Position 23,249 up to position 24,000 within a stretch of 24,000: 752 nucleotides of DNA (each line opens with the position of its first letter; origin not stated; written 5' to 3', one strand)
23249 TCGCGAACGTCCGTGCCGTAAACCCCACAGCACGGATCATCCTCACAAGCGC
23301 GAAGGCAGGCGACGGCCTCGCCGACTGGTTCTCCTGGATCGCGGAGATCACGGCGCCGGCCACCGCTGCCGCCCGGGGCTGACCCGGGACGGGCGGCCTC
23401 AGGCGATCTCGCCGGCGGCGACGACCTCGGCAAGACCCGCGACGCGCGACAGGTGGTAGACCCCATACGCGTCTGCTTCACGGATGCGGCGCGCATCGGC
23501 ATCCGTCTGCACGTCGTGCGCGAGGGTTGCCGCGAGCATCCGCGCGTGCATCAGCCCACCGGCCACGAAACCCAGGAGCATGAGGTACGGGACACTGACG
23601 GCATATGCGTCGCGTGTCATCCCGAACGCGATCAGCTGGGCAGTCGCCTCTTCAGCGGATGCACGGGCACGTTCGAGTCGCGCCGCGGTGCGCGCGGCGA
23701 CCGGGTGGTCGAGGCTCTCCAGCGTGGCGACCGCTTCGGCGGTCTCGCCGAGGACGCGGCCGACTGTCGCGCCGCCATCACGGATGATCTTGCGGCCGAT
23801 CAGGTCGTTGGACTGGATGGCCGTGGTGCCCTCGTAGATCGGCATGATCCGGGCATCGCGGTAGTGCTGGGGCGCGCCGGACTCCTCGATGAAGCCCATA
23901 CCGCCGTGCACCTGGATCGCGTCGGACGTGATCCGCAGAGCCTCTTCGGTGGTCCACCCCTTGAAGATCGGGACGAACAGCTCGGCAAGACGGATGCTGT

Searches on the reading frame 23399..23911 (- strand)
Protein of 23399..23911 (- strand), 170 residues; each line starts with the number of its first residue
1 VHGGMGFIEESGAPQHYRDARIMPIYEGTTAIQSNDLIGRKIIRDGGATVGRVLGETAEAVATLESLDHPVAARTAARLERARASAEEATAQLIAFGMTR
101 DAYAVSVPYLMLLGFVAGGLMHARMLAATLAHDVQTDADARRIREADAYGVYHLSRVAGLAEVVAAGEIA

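Call 24: search_protein_families(library=pfam, proteins=[window:23399-23911:-], max_evalue=0.001)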
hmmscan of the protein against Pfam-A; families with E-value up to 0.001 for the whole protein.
window:23399-23911:- (170 aa): 2 families
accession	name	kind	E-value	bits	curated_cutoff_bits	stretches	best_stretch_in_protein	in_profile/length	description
PF12806.12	Acyl-CoA_dh_C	-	2.7e-12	47.3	30.3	1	65-168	10-117/124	Acetyl-CoA dehydrogenase C-terminal like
PF00441.29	Acyl-CoA_dh_1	-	7.8e-08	33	22.4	1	1-37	109-145/150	Acyl-CoA dehydrogenase, C-terminal domain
